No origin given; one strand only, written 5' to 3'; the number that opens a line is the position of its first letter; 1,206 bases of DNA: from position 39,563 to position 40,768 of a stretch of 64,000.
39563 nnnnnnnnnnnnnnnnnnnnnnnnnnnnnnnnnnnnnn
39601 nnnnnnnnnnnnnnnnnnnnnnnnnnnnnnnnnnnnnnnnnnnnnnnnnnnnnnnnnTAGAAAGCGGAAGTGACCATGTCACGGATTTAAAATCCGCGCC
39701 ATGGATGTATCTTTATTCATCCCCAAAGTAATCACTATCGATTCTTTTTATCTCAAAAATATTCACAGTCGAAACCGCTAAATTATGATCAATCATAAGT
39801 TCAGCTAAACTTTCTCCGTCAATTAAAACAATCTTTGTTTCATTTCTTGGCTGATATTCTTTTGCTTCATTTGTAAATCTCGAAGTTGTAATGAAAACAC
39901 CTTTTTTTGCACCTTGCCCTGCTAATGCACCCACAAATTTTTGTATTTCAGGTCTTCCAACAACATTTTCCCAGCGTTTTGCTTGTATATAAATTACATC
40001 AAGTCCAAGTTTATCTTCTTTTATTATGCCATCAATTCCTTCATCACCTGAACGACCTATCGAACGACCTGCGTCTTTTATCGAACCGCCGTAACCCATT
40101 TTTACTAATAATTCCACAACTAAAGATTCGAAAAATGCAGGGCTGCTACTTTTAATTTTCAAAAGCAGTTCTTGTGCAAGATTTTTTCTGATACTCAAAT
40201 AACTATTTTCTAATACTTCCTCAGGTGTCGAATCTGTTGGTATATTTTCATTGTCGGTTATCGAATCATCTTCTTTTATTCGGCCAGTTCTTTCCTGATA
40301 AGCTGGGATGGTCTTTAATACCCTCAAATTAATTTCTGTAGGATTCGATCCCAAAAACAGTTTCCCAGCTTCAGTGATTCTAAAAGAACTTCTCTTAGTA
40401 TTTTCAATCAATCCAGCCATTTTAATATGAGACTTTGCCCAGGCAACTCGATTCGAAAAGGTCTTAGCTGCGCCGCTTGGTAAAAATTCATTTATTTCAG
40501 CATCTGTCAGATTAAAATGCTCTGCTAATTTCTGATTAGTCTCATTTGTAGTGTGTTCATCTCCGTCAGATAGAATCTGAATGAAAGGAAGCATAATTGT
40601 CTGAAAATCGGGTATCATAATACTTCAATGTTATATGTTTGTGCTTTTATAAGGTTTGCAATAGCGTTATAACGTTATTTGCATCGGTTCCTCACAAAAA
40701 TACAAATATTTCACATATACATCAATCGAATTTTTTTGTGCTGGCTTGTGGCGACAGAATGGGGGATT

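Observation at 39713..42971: Low-GC islet: mrr plus a YD-repeat lipoprotein and a 5-TM protein, with two perfect 84-nt promoter-bearing direct repeats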

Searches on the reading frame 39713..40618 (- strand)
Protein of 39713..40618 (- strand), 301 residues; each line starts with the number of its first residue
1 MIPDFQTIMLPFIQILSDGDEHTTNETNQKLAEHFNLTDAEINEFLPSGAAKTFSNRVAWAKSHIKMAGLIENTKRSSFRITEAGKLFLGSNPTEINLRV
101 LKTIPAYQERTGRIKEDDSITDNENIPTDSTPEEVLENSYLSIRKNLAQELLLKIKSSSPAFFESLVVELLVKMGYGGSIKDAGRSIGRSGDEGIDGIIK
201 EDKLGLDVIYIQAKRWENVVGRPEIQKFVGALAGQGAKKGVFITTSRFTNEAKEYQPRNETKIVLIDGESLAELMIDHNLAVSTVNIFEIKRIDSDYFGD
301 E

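Call 10: search_protein_families(library=pfam, proteins=[window:39713-40618:-], max_evalue=0.01)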
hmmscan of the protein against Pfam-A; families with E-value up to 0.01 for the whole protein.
window:39713-40618:- (301 aa): 4 families
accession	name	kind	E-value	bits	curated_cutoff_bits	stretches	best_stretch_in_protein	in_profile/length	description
PF04471.18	Mrr_cat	-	2.2e-37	128.1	21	1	156-275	2-115/115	Restriction endonuclease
PF14338.12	Mrr_N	-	3.5e-28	98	29.5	1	5-89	1-85/87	Mrr N-terminal domain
PF22722.2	NA-iREase1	-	2.6e-09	37.4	27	1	189-272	21-105/106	NACHT-associated inactive Restriction Endonuclease 1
PF13156.12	Mrr_cat_2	-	1.5e-07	31.8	22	1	190-279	27-118/127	Restriction endonuclease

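Call 11: search_protein_families(library=padloc, proteins=[window:39713-40618:-], max_evalue=0.01)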
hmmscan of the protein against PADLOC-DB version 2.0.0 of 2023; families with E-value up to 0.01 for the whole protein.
window:39713-40618:- (301 aa): 8 families
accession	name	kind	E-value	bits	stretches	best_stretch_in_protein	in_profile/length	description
PDLC03657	mREase_IV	-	1.4e-82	275.6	1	2-299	3-315/317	Type IV methyl-directed restriction enzyme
PDLC04796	PDC-S02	-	1.9e-24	84.4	1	131-300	216-381/390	-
PDLC04819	PDC-S02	-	2.9e-20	70.8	1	123-278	164-309/334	-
PDLC04806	PDC-S02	-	2e-15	54.9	1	134-280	161-305/324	-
PDLC03663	mREase_IV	-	3e-09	34.1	1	160-278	414-526/544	Type IV methyl-directed restriction enzyme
PDLC04815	PDC-S02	-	9.1e-09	33.1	1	163-276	210-319/346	-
PDLC03051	REase_MTase_I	-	4.7e-05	18.7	1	192-277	74-158/1591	Type I restriction enzyme-methyltransferase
PDLC00628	ZorD1|ZorD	-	0.00044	16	1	136-289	1003-1153/1171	"SWI2/SNF2 helicase, Mrr-like nuclease"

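Call 12: search_protein_families(library=ncbifam, proteins=[window:39713-40618:-], max_evalue=0.01)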
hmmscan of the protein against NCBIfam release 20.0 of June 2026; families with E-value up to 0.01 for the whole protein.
window:39713-40618:- (301 aa): 0 families

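Call 13: find_encoding_contigs(protein=window:39713-40618:-, flank=6000, max_places=8)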
Protein window:39713-40618:- (301 aa): 13 contigs read that carry it; 4 places shown.
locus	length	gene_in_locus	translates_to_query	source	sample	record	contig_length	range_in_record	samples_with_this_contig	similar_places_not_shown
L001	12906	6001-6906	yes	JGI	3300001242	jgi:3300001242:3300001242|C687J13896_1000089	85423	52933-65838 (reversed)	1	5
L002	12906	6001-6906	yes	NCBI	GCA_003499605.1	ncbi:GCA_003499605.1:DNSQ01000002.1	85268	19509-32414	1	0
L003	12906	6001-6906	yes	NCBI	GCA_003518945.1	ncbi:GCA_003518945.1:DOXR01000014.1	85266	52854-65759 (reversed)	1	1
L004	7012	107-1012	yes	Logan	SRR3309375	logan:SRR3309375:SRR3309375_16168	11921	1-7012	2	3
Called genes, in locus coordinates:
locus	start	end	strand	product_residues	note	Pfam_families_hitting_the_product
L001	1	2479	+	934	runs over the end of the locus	PF00675:Peptidase_M16, PF05193:Peptidase_M16_C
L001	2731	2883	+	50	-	-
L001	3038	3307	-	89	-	-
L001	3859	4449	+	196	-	-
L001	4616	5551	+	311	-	PF05593:RHS_repeat (faint)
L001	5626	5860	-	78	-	-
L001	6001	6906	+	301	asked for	PF14338:Mrr_N, PF04471:Mrr_cat, PF22722:NA-iREase1, PF13156:Mrr_cat_2 (weak)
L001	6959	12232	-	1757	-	PF05036:SPOR (faint), PF07676:PD40 (weak)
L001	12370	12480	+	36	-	-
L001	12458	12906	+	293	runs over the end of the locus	PF02401:LYTB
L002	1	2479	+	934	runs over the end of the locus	PF00675:Peptidase_M16, PF05193:Peptidase_M16_C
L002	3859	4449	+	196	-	-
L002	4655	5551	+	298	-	PF05593:RHS_repeat (faint)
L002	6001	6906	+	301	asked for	PF14338:Mrr_N, PF04471:Mrr_cat, PF22722:NA-iREase1, PF13156:Mrr_cat_2 (weak)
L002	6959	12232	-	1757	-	PF05036:SPOR (faint), PF07676:PD40 (weak)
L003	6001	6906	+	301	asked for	PF14338:Mrr_N, PF04471:Mrr_cat, PF22722:NA-iREase1, PF13156:Mrr_cat_2 (weak)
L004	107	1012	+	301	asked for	PF14338:Mrr_N, PF04471:Mrr_cat, PF22722:NA-iREase1, PF13156:Mrr_cat_2 (weak)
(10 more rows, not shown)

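Call 50: find_homologous_proteins(query=window:39713-40618:-, max_evalue=1e-40)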
Query window:39713-40618:- (301 aa): 7998 proteins with E <= 1e-40 among 8000 candidates; the best 120 are listed.
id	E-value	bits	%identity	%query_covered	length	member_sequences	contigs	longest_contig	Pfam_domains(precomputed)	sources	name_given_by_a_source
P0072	1.7e-175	600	89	100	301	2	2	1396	PF13156.13,PF14338.13,PF22722.3,PF04471.19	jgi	-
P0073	5.5e-173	592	89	100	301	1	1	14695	PF13156.13,PF14338.13,PF22722.3,PF04471.19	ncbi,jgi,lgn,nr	ncbi:MAG: restriction endonuclease [Flavobacterium sp.]|jgi:restriction system protein|nr:restrictio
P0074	4.0e-172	589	88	100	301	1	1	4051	PF13156.13,PF14338.13,PF22722.3,PF04471.19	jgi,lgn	jgi:restriction system protein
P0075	2.9e-171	586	87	100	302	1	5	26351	PF13156.13,PF14338.13,PF22722.3,PF04471.19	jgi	jgi:restriction system protein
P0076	1.6e-170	584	88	99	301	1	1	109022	PF13156.13,PF14338.13,PF22722.3,PF04471.19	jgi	jgi:restriction system protein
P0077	3.0e-170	583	87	100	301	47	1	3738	PF13156.13,PF14338.13,PF22722.3,PF04471.19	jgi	-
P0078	3.6e-170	582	87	100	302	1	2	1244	PF13156.13,PF14338.13,PF22722.3,PF04471.19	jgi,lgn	-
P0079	2.3e-169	580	87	100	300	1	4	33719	PF13156.13,PF14338.13,PF22722.3,PF04471.19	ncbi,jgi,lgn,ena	ncbi:MAG: restriction endonuclease [Bacteroidota bacterium]|jgi:restriction system protein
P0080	5.8e-169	579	87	100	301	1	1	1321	PF13156.13,PF14338.13,PF22722.3,PF04471.19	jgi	-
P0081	1.4e-168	577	87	100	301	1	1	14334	PF13156.13,PF14338.13,PF22722.3,PF04471.19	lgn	-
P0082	1.9e-168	577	86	100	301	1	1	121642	PF13156.13,PF14338.13,PF22722.3,PF04471.19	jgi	jgi:restriction system protein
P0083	3.3e-167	573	86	100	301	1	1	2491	PF13156.13,PF14338.13,PF22722.3,PF04471.19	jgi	jgi:restriction system protein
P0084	4.0e-167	572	87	100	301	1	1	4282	PF13156.13,PF14338.13,PF22722.3,PF04471.19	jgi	jgi:restriction system protein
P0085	9.1e-167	571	85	100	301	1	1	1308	PF13156.13,PF14338.13,PF22722.3,PF04471.19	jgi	jgi:restriction system protein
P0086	1.4e-166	571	89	96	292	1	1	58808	PF13156.13,PF14338.13,PF22722.3,PF04471.19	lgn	-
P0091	5.9e-166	569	88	100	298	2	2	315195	PF13156.13,PF14338.13,PF22722.3,PF04471.19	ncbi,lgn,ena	-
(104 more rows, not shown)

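Call 51: find_encoding_contigs(protein=P0076, flank=4000, max_places=3)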
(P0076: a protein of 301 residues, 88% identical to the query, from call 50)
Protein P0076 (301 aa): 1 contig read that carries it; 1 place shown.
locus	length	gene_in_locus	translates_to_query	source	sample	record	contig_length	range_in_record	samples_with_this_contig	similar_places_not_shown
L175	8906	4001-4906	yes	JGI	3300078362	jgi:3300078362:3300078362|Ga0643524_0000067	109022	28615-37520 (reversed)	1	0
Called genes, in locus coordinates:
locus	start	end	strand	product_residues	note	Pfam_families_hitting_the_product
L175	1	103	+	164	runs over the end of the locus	PF00186:DHFR_1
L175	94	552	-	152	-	-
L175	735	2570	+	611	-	PF01136:Peptidase_U32, PF12392:DUF3656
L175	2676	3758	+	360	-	PF00108:Thiolase_N (faint), PF08545:ACP_syn_III, PF08541:ACP_syn_III_C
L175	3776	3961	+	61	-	-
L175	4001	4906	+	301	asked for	PF14338:Mrr_N, PF04471:Mrr_cat, PF22722:NA-iREase1, PF13156:Mrr_cat_2 (weak)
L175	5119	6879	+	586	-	PF04326:SLFN_AlbA_2, PF13749:HATPase_c_4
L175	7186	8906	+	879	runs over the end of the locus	PF00133:tRNA-synt_1, PF09334:tRNA-synt_1g (weak), PF13603:tRNA-synt_1_2, PF08264:Anticodon_1, PF10458:Val_tRNA-synt_C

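Call 52: find_encoding_contigs(protein=P0091, flank=4000, max_places=3)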
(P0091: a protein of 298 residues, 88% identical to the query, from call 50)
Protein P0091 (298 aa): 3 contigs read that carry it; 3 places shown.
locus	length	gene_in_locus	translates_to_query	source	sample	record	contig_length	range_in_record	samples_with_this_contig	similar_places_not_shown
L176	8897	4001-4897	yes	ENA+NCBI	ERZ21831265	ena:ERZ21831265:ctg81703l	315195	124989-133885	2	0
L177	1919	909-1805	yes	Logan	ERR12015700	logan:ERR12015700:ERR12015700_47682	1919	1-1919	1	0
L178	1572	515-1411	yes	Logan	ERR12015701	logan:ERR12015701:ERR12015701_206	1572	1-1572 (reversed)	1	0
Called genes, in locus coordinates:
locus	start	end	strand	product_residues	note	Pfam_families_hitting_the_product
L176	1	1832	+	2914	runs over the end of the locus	-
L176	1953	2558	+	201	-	PF01300:Sua5_yciO_yrdC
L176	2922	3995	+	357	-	PF13588:HSDR_N_2, PF04313:HSDR_N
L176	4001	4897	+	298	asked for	PF14338:Mrr_N, PF04471:Mrr_cat, PF22722:NA-iREase1, PF13156:Mrr_cat_2 (weak)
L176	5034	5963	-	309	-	-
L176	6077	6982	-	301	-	-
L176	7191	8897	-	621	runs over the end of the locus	PF00595:PDZ, PF13180:PDZ_2 (weak), PF17820:PDZ_6, PF13590:DUF4136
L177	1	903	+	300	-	?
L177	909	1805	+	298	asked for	PF14338:Mrr_N, PF04471:Mrr_cat, PF22722:NA-iREase1, PF13156:Mrr_cat_2 (weak)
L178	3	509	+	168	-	?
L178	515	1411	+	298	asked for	PF14338:Mrr_N, PF04471:Mrr_cat, PF22722:NA-iREase1, PF13156:Mrr_cat_2 (weak)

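Call 53: find_encoding_contigs(protein=P0073, flank=4000, max_places=3)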
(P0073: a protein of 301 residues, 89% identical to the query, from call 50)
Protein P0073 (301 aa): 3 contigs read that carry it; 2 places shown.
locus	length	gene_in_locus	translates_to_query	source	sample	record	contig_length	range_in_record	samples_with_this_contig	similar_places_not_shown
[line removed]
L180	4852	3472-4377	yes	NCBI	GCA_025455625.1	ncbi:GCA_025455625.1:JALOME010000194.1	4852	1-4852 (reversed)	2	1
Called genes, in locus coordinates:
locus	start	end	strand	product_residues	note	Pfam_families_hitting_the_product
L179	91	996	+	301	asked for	PF14338:Mrr_N, PF04471:Mrr_cat, PF22722:NA-iREase1, PF13156:Mrr_cat_2 (weak)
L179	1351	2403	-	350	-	PF07610:DUF1573, PF15780:ASH (faint), PF22544:HYDIN_VesB_CFA65-like_Ig, PF22067:Cep192_D3 (faint), PF07610:DUF1573 (weak), PF22544:HYDIN_VesB_CFA65-like_Ig (weak), PF07610:DUF1573, PF22544:HYDIN_VesB_CFA65-like_Ig, +1 more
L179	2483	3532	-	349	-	PF00155:Aminotran_1_2, PF01053:Cys_Met_Meta_PP, PF00266:Aminotran_5, PF04864:Alliinase_C (weak)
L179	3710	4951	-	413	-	PF00919:UPF0004, PF04055:Radical_SAM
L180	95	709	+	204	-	PF04299:FMN_bind_2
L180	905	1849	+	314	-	PF00515:TPR_1 (faint), PF07719:TPR_2 (faint), PF13181:TPR_8 (faint), PF13424:TPR_12 (faint)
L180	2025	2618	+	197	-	-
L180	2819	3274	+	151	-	PF15655:Imm-NTF2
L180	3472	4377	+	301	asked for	PF14338:Mrr_N, PF04471:Mrr_cat, PF22722:NA-iREase1, PF13156:Mrr_cat_2 (weak)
